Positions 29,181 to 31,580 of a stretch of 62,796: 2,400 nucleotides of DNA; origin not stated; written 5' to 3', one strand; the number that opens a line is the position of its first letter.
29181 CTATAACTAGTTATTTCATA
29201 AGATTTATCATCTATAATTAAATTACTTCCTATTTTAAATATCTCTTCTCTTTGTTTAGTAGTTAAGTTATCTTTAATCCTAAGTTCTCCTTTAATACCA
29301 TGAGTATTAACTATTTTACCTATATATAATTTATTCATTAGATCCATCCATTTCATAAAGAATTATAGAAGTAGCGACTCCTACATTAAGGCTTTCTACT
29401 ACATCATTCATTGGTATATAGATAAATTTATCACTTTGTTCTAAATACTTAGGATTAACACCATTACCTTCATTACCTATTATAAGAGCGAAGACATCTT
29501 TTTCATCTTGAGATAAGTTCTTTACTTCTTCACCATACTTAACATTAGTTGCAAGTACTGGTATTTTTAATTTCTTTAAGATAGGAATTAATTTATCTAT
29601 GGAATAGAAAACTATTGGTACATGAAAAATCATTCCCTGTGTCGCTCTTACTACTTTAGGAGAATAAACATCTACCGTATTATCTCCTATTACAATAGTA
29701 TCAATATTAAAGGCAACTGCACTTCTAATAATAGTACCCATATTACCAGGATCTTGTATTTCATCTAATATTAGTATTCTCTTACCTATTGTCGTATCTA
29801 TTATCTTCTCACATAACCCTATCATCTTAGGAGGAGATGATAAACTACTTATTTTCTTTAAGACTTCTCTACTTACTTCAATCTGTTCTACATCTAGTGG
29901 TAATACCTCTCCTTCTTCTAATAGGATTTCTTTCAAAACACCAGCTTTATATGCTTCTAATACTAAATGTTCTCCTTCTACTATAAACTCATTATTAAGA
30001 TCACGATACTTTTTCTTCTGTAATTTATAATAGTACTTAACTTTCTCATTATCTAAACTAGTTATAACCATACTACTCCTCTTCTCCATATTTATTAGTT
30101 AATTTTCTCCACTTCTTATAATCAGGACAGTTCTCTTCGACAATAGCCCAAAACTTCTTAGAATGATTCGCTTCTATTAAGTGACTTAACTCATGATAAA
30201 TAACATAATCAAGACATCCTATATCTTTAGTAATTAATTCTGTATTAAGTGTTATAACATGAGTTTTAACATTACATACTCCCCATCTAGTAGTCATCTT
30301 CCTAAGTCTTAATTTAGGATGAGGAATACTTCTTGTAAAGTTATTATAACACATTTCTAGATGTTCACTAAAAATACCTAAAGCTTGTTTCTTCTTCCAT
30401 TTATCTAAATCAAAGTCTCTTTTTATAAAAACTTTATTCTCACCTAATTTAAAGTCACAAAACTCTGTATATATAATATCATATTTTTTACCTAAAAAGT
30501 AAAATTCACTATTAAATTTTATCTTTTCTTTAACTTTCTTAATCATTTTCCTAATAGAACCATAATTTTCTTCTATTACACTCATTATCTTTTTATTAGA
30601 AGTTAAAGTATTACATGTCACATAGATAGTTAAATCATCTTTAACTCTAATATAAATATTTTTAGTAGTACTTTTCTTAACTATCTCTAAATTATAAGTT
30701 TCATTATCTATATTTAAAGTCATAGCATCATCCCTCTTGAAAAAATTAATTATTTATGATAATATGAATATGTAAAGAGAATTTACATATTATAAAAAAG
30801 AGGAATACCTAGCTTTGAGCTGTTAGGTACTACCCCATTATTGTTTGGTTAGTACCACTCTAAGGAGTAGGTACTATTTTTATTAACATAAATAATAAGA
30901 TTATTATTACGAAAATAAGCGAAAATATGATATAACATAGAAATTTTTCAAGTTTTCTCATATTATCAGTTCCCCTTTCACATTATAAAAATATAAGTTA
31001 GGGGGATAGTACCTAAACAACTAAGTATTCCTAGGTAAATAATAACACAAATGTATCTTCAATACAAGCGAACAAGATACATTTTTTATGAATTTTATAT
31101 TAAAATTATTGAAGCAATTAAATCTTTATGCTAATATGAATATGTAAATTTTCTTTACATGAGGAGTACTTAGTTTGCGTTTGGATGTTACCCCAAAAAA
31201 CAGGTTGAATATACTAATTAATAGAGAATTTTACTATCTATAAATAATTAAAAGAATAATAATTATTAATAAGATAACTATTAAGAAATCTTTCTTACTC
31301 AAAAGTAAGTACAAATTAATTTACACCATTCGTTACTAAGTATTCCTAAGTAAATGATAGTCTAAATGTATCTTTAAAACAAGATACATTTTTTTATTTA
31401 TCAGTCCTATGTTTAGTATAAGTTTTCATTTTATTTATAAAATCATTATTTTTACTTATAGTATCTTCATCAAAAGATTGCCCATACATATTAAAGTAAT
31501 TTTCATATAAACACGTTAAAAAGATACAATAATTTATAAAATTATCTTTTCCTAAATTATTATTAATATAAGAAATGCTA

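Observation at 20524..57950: Family of four unannotated type I TA-like loci sharing one RNA scaffold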

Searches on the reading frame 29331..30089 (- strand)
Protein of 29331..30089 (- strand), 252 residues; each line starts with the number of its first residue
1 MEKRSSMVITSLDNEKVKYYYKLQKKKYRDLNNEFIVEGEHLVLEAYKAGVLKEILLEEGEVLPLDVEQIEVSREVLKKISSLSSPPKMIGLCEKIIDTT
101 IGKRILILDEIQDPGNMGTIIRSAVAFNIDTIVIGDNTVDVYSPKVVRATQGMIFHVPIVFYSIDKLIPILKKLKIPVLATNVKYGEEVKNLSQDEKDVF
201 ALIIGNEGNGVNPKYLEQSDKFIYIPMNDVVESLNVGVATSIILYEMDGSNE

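Call 59: search_protein_families(library=pfam, proteins=[window:29331-30089:-], max_evalue=0.001)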
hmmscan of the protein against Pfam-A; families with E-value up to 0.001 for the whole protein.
window:29331-30089:- (252 aa): 2 families
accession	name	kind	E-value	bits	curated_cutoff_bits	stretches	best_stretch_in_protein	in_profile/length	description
PF00588.24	SpoU_methylase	-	2.7e-37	128.4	29.7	1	105-245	3-142/142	SpoU rRNA Methylase family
PF22435.1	MRM3-like_sub_bind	-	6.2e-16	59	27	1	14-90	1-83/84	MRM3-like substrate binding domain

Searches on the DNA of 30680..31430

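Call 76: search_rna_families(source=window, start=30680, end=31430, threshold=evalue, max_evalue=10)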
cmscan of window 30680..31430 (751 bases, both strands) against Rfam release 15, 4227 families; matches with E-value up to 10: 2.
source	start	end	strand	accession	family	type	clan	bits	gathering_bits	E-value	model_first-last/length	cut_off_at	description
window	30967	31027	+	RF01091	PK-SPCSV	Cis-reg;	-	15.4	36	8.9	1-61/61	no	3'-terminal pseudoknot in SPCSV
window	30939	30990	-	RF01120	sR33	Gene; snRNA; snoRNA; CD-box;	-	12.2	37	9.8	1-55/55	no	Small nucleolar RNA sR33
